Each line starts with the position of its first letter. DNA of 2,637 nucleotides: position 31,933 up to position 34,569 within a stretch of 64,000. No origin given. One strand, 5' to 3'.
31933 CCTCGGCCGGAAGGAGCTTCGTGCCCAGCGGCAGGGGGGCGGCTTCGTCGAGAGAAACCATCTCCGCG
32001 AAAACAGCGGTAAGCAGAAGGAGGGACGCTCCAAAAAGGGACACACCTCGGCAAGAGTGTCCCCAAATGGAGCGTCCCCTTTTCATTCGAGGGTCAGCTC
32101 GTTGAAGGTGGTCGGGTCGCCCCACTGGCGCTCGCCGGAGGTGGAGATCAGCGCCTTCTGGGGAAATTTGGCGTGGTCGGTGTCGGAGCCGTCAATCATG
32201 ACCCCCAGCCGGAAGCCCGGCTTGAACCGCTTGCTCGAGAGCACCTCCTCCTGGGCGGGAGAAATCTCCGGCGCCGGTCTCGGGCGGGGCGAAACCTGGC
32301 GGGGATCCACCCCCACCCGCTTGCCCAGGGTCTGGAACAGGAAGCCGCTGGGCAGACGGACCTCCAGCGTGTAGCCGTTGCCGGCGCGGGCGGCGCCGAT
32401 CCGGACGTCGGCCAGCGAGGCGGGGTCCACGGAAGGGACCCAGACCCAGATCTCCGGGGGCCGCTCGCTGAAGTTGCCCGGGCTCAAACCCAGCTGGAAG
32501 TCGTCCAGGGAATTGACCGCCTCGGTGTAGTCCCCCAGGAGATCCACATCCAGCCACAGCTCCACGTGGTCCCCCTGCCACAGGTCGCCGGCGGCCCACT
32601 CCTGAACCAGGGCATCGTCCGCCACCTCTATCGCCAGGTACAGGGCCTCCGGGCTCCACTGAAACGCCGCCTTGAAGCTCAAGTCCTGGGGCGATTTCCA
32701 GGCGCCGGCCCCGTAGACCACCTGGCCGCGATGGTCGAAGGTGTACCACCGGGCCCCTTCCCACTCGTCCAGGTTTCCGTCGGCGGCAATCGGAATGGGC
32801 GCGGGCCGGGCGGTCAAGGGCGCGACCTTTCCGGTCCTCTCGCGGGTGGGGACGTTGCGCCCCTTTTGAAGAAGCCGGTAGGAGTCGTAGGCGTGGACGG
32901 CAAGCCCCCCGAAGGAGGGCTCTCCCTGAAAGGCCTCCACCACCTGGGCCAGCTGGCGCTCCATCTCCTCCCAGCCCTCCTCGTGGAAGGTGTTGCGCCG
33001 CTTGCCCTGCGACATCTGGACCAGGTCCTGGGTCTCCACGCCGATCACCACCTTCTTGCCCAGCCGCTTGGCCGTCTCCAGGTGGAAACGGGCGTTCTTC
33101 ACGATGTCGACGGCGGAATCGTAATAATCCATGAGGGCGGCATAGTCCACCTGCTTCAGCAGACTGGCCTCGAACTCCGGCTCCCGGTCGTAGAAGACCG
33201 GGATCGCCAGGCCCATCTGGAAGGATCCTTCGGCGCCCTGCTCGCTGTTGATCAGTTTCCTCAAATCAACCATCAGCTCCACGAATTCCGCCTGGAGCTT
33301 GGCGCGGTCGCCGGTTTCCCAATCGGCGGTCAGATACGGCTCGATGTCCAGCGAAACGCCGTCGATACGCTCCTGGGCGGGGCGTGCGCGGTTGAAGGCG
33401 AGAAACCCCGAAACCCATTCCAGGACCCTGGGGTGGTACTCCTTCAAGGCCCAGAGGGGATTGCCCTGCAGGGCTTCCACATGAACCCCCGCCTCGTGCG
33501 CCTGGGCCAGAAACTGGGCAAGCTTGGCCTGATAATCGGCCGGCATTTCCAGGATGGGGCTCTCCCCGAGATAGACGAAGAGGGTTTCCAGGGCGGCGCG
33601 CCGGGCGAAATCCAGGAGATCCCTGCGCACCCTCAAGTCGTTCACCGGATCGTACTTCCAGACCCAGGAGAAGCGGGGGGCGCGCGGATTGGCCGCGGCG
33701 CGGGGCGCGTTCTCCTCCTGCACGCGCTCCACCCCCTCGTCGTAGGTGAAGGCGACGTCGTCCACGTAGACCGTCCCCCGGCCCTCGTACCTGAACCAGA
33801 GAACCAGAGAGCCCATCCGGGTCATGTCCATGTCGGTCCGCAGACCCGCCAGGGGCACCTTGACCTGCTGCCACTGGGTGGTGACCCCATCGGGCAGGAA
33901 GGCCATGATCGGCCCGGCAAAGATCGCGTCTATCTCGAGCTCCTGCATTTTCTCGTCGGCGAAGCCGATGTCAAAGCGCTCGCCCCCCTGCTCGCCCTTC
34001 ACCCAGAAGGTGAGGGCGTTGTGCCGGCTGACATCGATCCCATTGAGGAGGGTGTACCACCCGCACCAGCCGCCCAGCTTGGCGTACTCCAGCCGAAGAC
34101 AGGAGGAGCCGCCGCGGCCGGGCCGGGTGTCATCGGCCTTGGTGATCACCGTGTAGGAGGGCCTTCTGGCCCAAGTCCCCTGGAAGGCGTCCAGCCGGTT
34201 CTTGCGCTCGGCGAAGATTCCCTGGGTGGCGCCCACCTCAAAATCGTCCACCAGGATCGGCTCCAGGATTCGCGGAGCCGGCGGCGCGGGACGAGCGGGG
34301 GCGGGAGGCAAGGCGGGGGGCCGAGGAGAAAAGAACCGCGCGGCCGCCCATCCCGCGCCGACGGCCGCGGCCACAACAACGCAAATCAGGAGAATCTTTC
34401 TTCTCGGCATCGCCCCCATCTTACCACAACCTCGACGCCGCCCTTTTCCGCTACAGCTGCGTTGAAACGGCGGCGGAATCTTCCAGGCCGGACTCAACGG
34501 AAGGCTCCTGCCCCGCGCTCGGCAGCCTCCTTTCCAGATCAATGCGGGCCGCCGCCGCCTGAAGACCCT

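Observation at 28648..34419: Block of five secreted paralogs shuffling a CBM-like module, a TIM-barrel GH-like domain and a CBM9-like domain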

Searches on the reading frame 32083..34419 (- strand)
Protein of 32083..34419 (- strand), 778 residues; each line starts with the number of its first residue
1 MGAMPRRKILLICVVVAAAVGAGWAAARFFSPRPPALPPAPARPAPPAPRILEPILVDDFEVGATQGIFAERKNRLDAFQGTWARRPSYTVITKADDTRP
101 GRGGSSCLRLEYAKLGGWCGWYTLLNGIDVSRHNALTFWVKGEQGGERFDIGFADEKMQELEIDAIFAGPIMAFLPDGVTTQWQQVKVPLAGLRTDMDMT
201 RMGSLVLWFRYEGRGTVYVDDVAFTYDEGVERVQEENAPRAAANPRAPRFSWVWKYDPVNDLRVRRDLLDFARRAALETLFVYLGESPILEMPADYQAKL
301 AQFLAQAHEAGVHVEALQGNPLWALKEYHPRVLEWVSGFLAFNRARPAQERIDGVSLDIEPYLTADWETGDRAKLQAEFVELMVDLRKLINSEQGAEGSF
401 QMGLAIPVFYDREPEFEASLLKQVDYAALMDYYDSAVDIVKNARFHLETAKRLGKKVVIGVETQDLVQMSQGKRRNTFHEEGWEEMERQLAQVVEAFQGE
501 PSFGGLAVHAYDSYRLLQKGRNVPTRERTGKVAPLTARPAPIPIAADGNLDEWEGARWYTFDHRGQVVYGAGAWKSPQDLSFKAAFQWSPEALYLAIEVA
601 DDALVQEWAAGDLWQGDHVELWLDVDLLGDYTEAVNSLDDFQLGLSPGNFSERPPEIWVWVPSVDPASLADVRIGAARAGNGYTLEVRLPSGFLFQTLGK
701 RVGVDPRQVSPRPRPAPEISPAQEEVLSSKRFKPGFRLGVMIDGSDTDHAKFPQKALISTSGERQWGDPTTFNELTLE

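Call 3: search_protein_families(library=pfam, proteins=[window:32083-34419:-], max_evalue=1)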
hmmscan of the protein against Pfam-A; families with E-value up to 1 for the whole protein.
window:32083-34419:- (778 aa): 4 families
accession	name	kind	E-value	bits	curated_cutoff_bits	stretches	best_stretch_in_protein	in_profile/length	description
PF06452.16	CBM9_1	-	5.6e-09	36.6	23.4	1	547-777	2-182/185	Carbohydrate family 9 binding domain-like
PF21582.3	CBM30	-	6.3e-07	29.9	27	1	135-225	77-169/170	Carbohydrate binding domain 30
PF03425.19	CBM_11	-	8.5e-06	26.4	27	1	55-198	13-140/182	Carbohydrate binding domain (family 11)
PF06696.16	Strep_SA_rep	-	0.25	11.9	26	0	294-302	1-9/25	Streptococcal surface antigen repeat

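Call 4: search_protein_families(library=ncbifam, proteins=[window:32083-34419:-], max_evalue=1)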
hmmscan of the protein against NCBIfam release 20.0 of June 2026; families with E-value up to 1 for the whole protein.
window:32083-34419:- (778 aa): 2 families
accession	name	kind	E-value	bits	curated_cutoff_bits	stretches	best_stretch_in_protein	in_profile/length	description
TIGR03785.1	marine_sort_HK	equivalog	0.0027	16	612.2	1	531-626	68-161/703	proteobacterial dedicated sortase system histidine kinase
TIGR02199.1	rfaE_dom_II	equivalog_domain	0.18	11.6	181.5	1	446-489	30-73/144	D-glycero-beta-D-manno-heptose 1-phosphate adenylyltransferase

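Call 24: find_homologous_proteins(query=window:32083-34419:-, max_evalue=0.001)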
Query window:32083-34419:- (778 aa): 133 proteins with E <= 0.001 among 8000 candidates; the best 120 are listed.
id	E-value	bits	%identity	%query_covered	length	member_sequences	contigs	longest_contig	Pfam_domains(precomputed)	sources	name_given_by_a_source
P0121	0.0e+0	1793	100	100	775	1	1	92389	PF06452.17,PF03425.20,PF21582.4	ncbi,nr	ncbi:MAG: hypothetical protein HYS41_04520 [Candidatus Omnitrophica bacterium]|nr:hypothetical prote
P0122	0.0e+0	1443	83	93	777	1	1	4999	PF06452.17,PF21582.4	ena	-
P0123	0.0e+0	1375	75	100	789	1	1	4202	PF06452.17,PF21582.4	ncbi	-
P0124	0.0e+0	1168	63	99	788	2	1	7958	PF06452.17,PF03425.20,PF21582.4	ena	-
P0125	0.0e+0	1167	66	99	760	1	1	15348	PF06452.17,PF21582.4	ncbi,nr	ncbi:MAG: hypothetical protein HYZ90_02570 [Candidatus Omnitrophica bacterium]|nr:hypothetical prote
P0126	0.0e+0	1155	64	99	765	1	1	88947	PF06452.17,PF03425.20,PF21582.4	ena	-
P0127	0.0e+0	1143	65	93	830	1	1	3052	PF06452.17,PF21582.4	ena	-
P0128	0.0e+0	1139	63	99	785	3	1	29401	PF06452.17,PF21582.4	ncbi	-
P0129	0.0e+0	1137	66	96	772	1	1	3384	PF06452.17,PF21582.4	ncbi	-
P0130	0.0e+0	1133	65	97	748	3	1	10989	PF06452.17,PF21582.4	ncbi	-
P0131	0.0e+0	1127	62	99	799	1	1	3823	PF06452.17,PF03425.20,PF21582.4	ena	-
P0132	0.0e+0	1126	64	99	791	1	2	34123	PF06452.17,PF21582.4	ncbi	-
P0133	0.0e+0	1105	64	93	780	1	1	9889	PF06452.17,PF03425.20,PF21582.4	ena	-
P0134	0.0e+0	1103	64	93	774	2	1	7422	PF06452.17,PF21582.4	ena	-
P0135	0.0e+0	1099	63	94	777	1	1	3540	PF06452.17,PF03425.20,PF21582.4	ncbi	-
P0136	0.0e+0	1094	63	99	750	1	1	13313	PF06452.17,PF21582.4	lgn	-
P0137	0.0e+0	1091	61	99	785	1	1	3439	PF06452.17,PF21582.4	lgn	-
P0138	0.0e+0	1089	62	95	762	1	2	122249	PF06452.17,PF03425.20,PF21582.4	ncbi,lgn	-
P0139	0.0e+0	1087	61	99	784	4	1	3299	PF06452.17,PF03425.20,PF21582.4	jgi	-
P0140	0.0e+0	1086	61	100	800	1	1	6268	PF06452.17,PF03425.20,PF21582.4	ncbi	-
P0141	0.0e+0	1081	62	93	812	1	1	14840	PF06452.17,PF21582.4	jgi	-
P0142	0.0e+0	1079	61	95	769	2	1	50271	PF06452.17,PF21582.4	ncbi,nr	ncbi:MAG: hypothetical protein NC910_04545 [Candidatus Omnitrophica bacterium]|nr:hypothetical prote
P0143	0.0e+0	1077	61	96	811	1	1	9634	PF06452.17,PF03425.20,PF21582.4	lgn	-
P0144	0.0e+0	1076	63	93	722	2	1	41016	PF06452.17,PF21582.4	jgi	-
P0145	0.0e+0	1072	63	93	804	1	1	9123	PF06452.17,PF03425.20,PF21582.4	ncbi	-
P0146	0.0e+0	1071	58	99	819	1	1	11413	PF06452.17,PF03425.20,PF21582.4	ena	-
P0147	0.0e+0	1066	62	93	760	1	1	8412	PF06452.17,PF21582.4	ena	-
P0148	0.0e+0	1062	58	99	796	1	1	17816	PF06452.17,PF03425.20,PF21582.4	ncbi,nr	ncbi:MAG: sugar-binding protein [Candidatus Omnitrophota bacterium]|nr:sugar-binding protein [Candid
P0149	0.0e+0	1059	60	93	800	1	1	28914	PF06452.17,PF03425.20,PF21582.4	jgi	-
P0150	0.0e+0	1058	62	93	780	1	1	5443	PF06452.17,PF03425.20,PF21582.4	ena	-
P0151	0.0e+0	1058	60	99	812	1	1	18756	PF06452.17,PF03425.20,PF21582.4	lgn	-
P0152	0.0e+0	1054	63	93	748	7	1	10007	PF06452.17,PF03425.20,PF21582.4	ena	-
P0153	0.0e+0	1052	61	95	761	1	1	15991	PF06452.17,PF03425.20,PF21582.4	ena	-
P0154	0.0e+0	1050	62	93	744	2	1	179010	PF06452.17,PF21582.4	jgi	-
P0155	0.0e+0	1048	61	93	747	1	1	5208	PF06452.17,PF21582.4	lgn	-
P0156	0.0e+0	1046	59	96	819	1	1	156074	PF06452.17,PF03425.20,PF21582.4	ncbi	-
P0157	0.0e+0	1045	61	93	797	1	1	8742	PF06452.17,PF21582.4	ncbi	-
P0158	0.0e+0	1043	60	93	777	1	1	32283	PF06452.17,PF21582.4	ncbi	-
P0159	0.0e+0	1036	58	99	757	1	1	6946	PF06452.17,PF21582.4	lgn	-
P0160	0.0e+0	1030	58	96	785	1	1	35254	PF06452.17,PF03425.20,PF21582.4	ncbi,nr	ncbi:MAG: hypothetical protein HYZ94_02060 [Candidatus Omnitrophica bacterium]|nr:hypothetical prote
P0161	0.0e+0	1018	60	93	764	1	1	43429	PF06452.17,PF03425.20,PF21582.4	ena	-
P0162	0.0e+0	1015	61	93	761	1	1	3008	PF06452.17,PF03425.20,PF21582.4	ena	-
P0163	0.0e+0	1014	58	96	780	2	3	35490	PF06452.17,PF03425.20,PF21582.4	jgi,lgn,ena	-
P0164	4.5e-296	1003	58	98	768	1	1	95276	PF06452.17,PF21582.4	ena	-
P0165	2.2e-292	990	58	93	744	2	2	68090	PF06452.17,PF21582.4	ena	-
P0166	4.2e-290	983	56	98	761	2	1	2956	PF06452.17,PF21582.4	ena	-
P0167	1.1e-287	975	56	96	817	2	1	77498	PF06452.17,PF21582.4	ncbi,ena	-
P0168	1.3e-287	975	59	93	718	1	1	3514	PF06452.17,PF21582.4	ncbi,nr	ncbi:MAG: hypothetical protein HY600_04295 [Candidatus Omnitrophica bacterium]|nr:hypothetical prote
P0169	2.0e-287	974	57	98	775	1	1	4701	PF06452.17,PF21582.4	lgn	-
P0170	4.7e-287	973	55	99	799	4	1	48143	PF06452.17,PF21582.4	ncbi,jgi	-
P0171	5.6e-270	916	56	93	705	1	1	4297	PF06452.17,PF21582.4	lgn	-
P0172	2.0e-258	878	44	93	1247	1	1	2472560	PF06452.17,PF03425.20,PF21582.4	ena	-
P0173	3.7e-258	877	41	92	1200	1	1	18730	PF06452.17,PF03425.20,PF21582.4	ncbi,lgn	-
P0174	3.1e-257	874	46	94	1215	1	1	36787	PF06452.17,PF03425.20,PF21582.4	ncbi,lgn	-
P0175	8.4e-256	869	43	93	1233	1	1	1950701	PF06452.17,PF03425.20,PF21582.4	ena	-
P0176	4.9e-248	844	42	94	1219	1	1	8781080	PF06452.17,PF03425.20,PF21582.4,PF08547.19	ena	-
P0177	6.2e-246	837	60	78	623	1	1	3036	PF06452.17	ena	-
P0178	3.9e-244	831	50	96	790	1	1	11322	PF06452.17,PF21582.4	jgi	jgi:hypothetical protein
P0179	4.3e-243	827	50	95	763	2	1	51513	PF06452.17,PF21582.4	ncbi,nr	ncbi:MAG: sugar-binding protein [Candidatus Omnitrophica bacterium]|nr:sugar-binding protein [Candid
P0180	1.6e-241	822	49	96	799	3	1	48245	PF06452.17,PF21582.4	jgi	-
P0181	3.2e-241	821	50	93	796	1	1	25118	PF06452.17,PF03425.20,PF21582.4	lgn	-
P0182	2.4e-240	818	49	93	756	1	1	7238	PF06452.17,PF21582.4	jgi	jgi:hypothetical protein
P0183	6.0e-240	817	49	97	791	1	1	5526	PF06452.17,PF03425.20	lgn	-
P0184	9.3e-240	816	49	94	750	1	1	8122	PF06452.17,PF21582.4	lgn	-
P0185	3.6e-239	814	48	95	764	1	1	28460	PF06452.17,PF21582.4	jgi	-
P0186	9.7e-239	813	50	96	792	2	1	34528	PF06452.17,PF21582.4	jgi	jgi:hypothetical protein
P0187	1.4e-238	812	50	96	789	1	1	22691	PF06452.17,PF21582.4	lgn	-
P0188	3.5e-237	808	50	96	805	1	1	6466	PF06452.17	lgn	-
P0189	1.6e-236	806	46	99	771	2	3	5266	PF06452.17,PF00704.35,PF21582.4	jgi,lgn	-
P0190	3.1e-236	805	40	93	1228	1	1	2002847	PF06452.17,PF03425.20,PF21582.4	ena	-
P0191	3.0e-235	801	50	93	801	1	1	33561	PF06452.17,PF21582.4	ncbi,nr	ncbi:MAG: hypothetical protein NTV07_01725 [Candidatus Omnitrophica bacterium]|nr:hypothetical prote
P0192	3.1e-235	801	48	94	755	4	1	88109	PF06452.17,PF21582.4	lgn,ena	-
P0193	3.6e-233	795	49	97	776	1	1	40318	PF06452.17,PF00704.35,PF21582.4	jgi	-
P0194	5.2e-233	794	49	96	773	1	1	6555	PF06452.17,PF21582.4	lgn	-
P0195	2.5e-232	792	48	94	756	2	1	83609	PF06452.17,PF21582.4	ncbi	ncbi:MAG: sugar-binding protein [Candidatus Omnitrophota bacterium]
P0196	3.2e-232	791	47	99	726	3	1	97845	PF06452.17,PF21582.4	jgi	jgi:hypothetical protein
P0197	5.0e-231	787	47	96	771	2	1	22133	PF06452.17,PF21582.4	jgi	-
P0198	1.2e-230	786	48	93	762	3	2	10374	PF06452.17,PF21582.4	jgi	-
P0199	1.8e-230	786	47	95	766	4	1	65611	PF06452.17,PF21582.4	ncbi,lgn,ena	-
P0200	2.2e-230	785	49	95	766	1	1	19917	PF06452.17,PF21582.4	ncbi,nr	ncbi:MAG: hypothetical protein JW937_08535 [Candidatus Omnitrophica bacterium]|nr:hypothetical prote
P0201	7.8e-230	783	45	99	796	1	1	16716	PF06452.17,PF03425.20,PF21582.4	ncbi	ncbi:MAG: sugar-binding protein [Candidatus Omnitrophota bacterium]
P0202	2.3e-229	782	49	97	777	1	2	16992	PF06452.17,PF21582.4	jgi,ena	-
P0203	3.5e-229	781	49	97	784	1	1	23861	PF06452.17,PF21582.4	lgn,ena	-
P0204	1.1e-228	780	46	100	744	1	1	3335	PF06452.17,PF21582.4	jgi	-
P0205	1.5e-228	779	48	93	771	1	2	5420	PF06452.17,PF21582.4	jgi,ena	-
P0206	3.0e-228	778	47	97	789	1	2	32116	PF06452.17,PF21582.4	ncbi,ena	ncbi:MAG: sugar-binding protein [Candidatus Omnitrophota bacterium]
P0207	3.1e-228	778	49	98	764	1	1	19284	PF06452.17,PF21582.4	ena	-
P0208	4.1e-228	778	48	93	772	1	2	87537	PF06452.17,PF03425.20,PF21582.4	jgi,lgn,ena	-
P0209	9.2e-228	777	48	96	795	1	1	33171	PF06452.17,PF03425.20,PF21582.4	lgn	-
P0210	1.6e-227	776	47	97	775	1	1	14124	PF06452.17,PF21582.4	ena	-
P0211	1.7e-227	776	48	96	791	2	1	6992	PF06452.17,PF21582.4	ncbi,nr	ncbi:MAG: hypothetical protein HYY14_06645 [Candidatus Omnitrophica bacterium]|nr:hypothetical prote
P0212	1.0e-226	773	49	93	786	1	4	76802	PF06452.17,PF21582.4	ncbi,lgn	-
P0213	3.4e-226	771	48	100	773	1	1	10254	PF06452.17,PF03425.20,PF21582.4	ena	-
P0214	1.6e-225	769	48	97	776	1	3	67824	PF06452.17,PF21582.4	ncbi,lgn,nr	ncbi:MAG: hypothetical protein HY590_00290 [Candidatus Omnitrophica bacterium]|nr:hypothetical prote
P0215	3.0e-225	768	46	99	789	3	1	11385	PF06452.17,PF21582.4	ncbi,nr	ncbi:hypothetical protein J7L67_06600 [bacterium]|nr:hypothetical protein [bacterium]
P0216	2.6e-224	765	49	96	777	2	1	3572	PF06452.17,PF21582.4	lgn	-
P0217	2.9e-224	765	40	93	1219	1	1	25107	PF06452.17,PF21582.4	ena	-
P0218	3.2e-224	765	47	93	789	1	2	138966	PF06452.17,PF00704.35,PF21582.4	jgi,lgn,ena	-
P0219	1.2e-223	763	47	94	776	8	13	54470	PF06452.17,PF21582.4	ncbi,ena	-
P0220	2.8e-223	762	49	91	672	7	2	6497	PF06452.17,PF21582.4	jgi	-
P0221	3.3e-223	762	47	99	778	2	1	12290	PF06452.17,PF21582.4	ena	-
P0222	2.5e-222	759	46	98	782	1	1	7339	PF06452.17,PF21582.4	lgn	-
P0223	7.3e-221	754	46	94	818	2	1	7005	PF06452.17,PF21582.4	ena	-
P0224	2.0e-220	752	45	96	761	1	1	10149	PF06452.17,PF00704.35,PF21582.4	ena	-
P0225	1.3e-219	750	44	99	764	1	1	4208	PF06452.17,PF00704.35,PF21582.4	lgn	-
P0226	1.7e-219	749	45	96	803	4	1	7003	PF06452.17,PF21582.4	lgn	-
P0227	1.8e-219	749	46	93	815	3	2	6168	PF06452.17,PF21582.4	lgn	-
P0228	4.1e-219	748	47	93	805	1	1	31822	PF06452.17,PF21582.4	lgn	-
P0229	1.5e-218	746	46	93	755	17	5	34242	PF06452.17,PF21582.4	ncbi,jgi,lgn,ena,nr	ncbi:MAG: hypothetical protein COU52_03340 [Candidatus Omnitrophica bacterium CG10_big_fil_rev_8_21_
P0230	1.4e-217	743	47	94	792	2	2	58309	PF06452.17,PF21582.4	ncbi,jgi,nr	ncbi:MAG: hypothetical protein HQ547_03025 [Candidatus Omnitrophica bacterium]|nr:hypothetical prote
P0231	6.8e-217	741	45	99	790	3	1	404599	PF06452.17,PF21582.4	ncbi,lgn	-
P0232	1.5e-216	740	46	94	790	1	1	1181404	PF06452.17,PF21582.4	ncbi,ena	-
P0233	4.0e-216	738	46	95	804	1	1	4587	PF06452.17,PF21582.4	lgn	-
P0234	7.1e-216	737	47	93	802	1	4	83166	PF06452.17,PF21582.4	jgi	-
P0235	3.5e-215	735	44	96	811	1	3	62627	PF06452.17,PF21582.4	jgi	-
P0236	6.2e-215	734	43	99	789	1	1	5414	PF06452.17,PF21582.4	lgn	-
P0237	7.3e-215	734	46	93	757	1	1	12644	PF06452.17,PF21582.4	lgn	-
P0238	1.2e-213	730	61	66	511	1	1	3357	PF06452.17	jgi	jgi:hypothetical protein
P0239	2.2e-213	729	46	93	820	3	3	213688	PF06452.17,PF21582.4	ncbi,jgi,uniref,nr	ncbi:MAG: hypothetical protein C4541_02985 [Candidatus Auribacter fodinae]|jgi:hypothetical protein|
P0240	4.0e-213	728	45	93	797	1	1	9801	PF06452.17,PF21582.4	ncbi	-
